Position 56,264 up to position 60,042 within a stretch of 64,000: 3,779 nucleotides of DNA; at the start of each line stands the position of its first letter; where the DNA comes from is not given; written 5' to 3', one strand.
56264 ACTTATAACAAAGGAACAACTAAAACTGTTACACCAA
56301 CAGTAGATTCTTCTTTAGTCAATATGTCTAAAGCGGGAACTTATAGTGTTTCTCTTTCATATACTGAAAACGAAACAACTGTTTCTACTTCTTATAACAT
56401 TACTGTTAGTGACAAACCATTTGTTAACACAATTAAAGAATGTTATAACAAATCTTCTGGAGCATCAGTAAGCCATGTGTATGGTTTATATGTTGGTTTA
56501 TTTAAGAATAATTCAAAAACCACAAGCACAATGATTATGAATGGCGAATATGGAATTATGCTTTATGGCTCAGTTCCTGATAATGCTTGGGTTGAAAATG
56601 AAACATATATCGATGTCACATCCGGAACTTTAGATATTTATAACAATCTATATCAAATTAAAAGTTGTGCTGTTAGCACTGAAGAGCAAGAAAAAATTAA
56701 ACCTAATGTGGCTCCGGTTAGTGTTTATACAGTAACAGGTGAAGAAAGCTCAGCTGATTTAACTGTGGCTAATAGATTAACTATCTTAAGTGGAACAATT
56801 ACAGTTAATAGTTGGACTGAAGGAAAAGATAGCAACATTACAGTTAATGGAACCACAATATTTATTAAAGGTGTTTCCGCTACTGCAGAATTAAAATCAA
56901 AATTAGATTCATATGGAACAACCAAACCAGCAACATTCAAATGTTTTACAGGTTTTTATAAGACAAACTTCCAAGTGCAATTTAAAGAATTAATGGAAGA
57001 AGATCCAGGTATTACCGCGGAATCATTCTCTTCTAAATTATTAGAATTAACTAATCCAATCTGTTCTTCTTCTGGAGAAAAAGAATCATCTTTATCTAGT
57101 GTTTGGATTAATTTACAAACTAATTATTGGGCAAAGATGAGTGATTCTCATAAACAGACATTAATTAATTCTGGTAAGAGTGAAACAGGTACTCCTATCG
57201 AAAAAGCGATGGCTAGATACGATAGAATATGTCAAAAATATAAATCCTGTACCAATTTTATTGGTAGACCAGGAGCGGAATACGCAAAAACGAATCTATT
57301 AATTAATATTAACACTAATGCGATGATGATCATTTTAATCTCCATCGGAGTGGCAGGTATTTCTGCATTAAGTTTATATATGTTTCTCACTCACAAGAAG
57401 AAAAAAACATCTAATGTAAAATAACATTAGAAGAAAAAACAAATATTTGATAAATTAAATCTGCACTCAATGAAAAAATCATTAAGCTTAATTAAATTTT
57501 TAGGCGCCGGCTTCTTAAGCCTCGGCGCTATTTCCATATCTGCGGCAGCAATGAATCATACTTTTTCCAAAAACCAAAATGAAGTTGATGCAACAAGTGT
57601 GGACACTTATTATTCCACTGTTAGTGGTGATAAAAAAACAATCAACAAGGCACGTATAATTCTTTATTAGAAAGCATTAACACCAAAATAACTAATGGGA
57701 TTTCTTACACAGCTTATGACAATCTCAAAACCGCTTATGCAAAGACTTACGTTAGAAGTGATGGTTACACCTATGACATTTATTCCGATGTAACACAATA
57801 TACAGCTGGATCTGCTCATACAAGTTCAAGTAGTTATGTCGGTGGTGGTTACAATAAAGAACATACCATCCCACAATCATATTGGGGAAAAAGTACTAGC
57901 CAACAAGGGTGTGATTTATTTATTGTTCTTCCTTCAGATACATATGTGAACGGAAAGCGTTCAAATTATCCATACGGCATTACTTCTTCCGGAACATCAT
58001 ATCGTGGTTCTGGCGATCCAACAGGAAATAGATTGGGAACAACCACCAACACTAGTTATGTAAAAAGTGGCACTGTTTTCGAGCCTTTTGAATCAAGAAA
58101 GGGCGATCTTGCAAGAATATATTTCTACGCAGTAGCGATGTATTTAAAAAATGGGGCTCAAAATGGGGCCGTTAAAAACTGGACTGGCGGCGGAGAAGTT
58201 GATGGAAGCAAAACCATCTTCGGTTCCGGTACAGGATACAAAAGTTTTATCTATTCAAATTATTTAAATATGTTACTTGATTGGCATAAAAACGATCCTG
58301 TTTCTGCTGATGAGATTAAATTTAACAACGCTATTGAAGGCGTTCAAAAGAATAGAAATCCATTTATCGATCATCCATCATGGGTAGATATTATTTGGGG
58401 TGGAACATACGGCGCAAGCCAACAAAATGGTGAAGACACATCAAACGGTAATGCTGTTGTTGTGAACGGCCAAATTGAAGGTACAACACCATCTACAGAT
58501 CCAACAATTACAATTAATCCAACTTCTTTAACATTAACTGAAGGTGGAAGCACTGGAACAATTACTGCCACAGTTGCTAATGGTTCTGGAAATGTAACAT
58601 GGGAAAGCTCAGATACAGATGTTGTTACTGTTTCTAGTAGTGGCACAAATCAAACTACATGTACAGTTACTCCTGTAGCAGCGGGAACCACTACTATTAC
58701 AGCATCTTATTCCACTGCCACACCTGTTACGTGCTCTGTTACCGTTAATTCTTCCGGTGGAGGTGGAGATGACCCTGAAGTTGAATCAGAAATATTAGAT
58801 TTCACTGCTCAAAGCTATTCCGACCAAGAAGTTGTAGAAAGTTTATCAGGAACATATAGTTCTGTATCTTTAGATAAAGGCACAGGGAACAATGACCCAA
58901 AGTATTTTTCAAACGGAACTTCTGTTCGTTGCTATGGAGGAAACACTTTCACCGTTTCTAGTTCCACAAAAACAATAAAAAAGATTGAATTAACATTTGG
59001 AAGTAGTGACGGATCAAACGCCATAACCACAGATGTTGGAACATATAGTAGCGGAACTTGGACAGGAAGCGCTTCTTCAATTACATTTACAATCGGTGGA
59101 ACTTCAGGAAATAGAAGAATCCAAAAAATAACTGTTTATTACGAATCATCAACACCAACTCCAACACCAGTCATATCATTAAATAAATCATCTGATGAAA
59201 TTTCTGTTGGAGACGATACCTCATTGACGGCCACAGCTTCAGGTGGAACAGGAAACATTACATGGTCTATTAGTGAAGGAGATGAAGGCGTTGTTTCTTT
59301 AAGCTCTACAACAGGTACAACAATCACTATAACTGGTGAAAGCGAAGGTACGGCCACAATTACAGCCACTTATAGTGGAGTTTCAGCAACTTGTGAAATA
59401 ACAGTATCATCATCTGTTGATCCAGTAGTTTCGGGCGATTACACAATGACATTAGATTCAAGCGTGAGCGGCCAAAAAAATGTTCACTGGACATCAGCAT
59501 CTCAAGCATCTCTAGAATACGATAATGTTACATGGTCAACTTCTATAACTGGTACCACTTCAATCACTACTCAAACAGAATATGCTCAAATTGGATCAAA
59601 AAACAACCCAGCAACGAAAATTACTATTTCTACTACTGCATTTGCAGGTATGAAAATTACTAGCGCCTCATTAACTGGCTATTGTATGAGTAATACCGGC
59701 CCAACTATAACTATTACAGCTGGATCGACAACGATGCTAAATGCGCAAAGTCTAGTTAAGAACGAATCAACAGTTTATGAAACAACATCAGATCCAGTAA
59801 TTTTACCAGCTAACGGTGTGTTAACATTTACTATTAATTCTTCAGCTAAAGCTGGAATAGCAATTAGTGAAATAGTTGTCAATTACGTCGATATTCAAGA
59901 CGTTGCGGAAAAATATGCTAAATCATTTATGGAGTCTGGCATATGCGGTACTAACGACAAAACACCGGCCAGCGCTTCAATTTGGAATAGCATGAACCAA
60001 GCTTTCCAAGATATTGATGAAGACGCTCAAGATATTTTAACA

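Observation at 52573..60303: Tandem array of three paralogous Endonuclease-I-domain surface proteins decorated with Big_3 Ig-like domains and membrane anchors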

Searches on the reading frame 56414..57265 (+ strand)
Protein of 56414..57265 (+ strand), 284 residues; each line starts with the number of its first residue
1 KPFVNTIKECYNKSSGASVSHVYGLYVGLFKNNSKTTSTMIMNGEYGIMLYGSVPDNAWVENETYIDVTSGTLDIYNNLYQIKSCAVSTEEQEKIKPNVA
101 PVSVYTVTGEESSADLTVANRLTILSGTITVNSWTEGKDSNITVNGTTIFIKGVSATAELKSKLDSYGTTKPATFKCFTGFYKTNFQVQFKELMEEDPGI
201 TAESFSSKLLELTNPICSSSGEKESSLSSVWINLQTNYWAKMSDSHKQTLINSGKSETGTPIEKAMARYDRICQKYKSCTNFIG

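Call 66: predict_structure(alignment_id=A3)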
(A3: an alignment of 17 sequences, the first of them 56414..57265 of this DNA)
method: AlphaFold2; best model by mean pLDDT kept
length: 284 residues; sequences in the alignment: 17
mean_pLDDT: 94.2   pTM: 0.90
mean pLDDT of the five models: 94.2, 93.4, 93.3, 93.1, 92.9
residues with pLDDT >= 90: 257; 70-90: 26; 50-70: 1; < 50: 0
segments of 3 or more residues with pLDDT < 50: none
pLDDT, mean of each block of 10 residues (from residue 1): 93 97 96 85 97 92 97 95 95 93 95 93 95 92 93 94 90 94 92 96 98 95 93 96 96 96 98 96 91
secondary structure, 60 per line:
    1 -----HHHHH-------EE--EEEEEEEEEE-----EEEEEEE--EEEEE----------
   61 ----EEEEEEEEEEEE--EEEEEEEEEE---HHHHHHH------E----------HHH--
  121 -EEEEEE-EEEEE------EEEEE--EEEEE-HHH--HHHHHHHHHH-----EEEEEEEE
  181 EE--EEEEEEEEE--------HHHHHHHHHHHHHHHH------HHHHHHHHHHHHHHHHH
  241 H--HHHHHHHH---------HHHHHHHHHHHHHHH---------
elements in order: H6-10 E22-31 E37-43 E46-50 E65-76 E79-88 H92-98 E122-127 E129-133 E140-144 E147-151 H158-167 E173-182 E185-193 H202-217 H224-241 H244-251 H261-275

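Call 69: fold_search(model_id=the predicted structure, library=pdb)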
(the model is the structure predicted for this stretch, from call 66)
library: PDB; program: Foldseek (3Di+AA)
matches with E <= 10: 916; with E <= 0.001: 28
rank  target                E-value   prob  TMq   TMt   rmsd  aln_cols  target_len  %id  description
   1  9pd4_N                1.7e-05  1.00  0.23  0.17  14.7       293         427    9  NER dual incision complex - DuIM (released 2026-02-18)
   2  1ph1_A                3.0e-05  0.99  0.21  0.15  13.2       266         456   11  CRYSTAL STRUCTURE OF THE OXYTRICHA NOVA TELOMERE END-BINDING PROTEIN COMPLEXED WITH NONCOGNATE SSDNA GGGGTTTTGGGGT (released 2003-06-17)
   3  5z7d_A                3.1e-05  1.00  0.25  0.18  16.3       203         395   13  p204HINab-dsDNA complex structure (released 2019-01-30)
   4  5z7d_B                3.5e-05  1.00  0.25  0.18  13.3       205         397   11  p204HINab-dsDNA complex structure (released 2019-01-30)
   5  3u58_B                4.5e-05  1.00  0.22  0.28  14.5       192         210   12  Crystal Structure of the Tetrahymena telomerase processivity factor Teb1 AB (released 2011-12-28)
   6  3rn2_A                5.3e-05  1.00  0.29  0.37   7.3       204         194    7  Structural Basis of Cytosolic DNA Recognition by Innate Immune Receptors (released 2012-04-25)
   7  1ph6_A                8.5e-05  0.98  0.21  0.16  13.0       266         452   12  Crystal Structure of THE OXYTRICHA NOVA TELOMERE END-BINDING PROTEIN COMPLEXED WITH NONCOGNATE SSDNA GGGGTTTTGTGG (released 2003-06-17)
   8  1jb7_A                8.5e-05  0.97  0.22  0.16  12.9       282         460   12  DNA G-Quartets in a 1.86 A Resolution Structure of an Oxytricha nova Telomeric Protein-DNA Complex (released 2001-06-11)
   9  3u58_A                1.0e-04  1.00  0.24  0.30  14.0       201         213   12  Crystal Structure of the Tetrahymena telomerase processivity factor Teb1 AB (released 2011-12-28)
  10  1phj_A                1.1e-04  0.97  0.22  0.17  12.2       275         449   12  CRYSTAL STRUCTURE OF THE OXYTRICHA NOVA TELOMERE END-BINDING PROTEIN COMPLEXED WITH NONCOGNATE SSDNA GG(3DR)GTTTTGGGG (released 2003-06-17)
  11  5z7d_C                1.3e-04  1.00  0.25  0.18  15.3       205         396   11  p204HINab-dsDNA complex structure (released 2019-01-30)
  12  5yzw_B                1.4e-04  0.99  0.25  0.33   9.3       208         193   12  Crystal structure of p204 HINb domain (released 2018-12-19)
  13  5yzw_A                1.8e-04  0.99  0.26  0.33   9.3       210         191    7  Crystal structure of p204 HINb domain (released 2018-12-19)
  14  1k8g_C                1.9e-04  0.96  0.22  0.22  12.7       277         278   10  Crystal Structure of the N-terminal domain of Oxytricha nova telomere end binding protein alpha subunit both uncomplex (released 2001-12-20)
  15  2i0q_A                2.6e-04  0.95  0.22  0.16  12.2       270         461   11  Crystal structure of a telomere single-strand DNA-protein complex from O. nova with full-length alpha and beta telomer (released 2006-08-22)
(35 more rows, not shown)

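Call 70: search_protein_families(library=pfam, max_evalue=10, proteins=[window:56414-57265:+])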
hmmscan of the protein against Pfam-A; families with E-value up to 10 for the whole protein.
window:56414-57265:+ (284 aa): 2 families
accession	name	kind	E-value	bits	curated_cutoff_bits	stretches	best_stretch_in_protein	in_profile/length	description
PF22017.1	HP1454-like_C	-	0.17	12.5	27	1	29-85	7-63/93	LPP20 lipofamily protein, C-terminal domain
PF13418.12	Kelch_4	-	0.2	12.1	21.6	1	222-244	23-46/49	Galactose oxidase, central domain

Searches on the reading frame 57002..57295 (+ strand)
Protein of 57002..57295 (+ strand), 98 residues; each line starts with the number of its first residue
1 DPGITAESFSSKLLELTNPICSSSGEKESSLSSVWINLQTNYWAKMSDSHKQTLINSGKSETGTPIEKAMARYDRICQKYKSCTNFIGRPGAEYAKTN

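Call 87: find_homologous_proteins(query=A4, max_evalue=0.001)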
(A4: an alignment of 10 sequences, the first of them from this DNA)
Query A4 (10 sequences) (98 aa, profile of the alignment): 3 proteins with E <= 0.001 among 388 candidates.
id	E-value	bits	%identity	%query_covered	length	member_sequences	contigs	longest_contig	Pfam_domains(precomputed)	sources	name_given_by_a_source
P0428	1.4e-22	98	37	70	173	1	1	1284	-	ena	-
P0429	3.6e-18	83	32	76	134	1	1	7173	-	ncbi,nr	ncbi:MAG: hypothetical protein MJ216_03095, partial [Bacilli bacterium]|nr:hypothetical protein [Bac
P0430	7.9e-11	60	87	54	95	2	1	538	-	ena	-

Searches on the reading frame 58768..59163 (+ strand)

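Call 70: search_protein_families(library=pfam, max_evalue=10, proteins=[window:58768-59163:+])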
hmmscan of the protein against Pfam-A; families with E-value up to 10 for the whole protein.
seq(132 aa): 1 family
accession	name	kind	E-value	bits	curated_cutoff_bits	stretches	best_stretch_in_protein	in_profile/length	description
PF24767.1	UBA_At5g58720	-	0.25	11.6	27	1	19-37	3-21/44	At5g58720 UBA-like domain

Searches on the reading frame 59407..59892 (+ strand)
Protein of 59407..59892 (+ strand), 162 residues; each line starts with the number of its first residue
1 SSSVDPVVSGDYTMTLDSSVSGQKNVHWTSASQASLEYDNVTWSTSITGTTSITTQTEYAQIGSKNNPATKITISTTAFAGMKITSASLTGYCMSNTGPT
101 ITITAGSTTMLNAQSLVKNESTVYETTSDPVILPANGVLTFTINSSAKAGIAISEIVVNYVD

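Call 70: search_protein_families(library=pfam, max_evalue=10, proteins=[window:59407-59892:+])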
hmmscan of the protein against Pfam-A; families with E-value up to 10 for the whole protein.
seq(162 aa): 2 families
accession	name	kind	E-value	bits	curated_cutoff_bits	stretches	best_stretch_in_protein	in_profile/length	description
PF17529.7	DUF5450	-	0.34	11.4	25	1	127-156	80-107/161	Family of unknown function (DUF5450)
PF13944.12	Calycin_like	-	4.2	8.1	30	0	44-115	10-81/124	Calycin-like beta-barrel domain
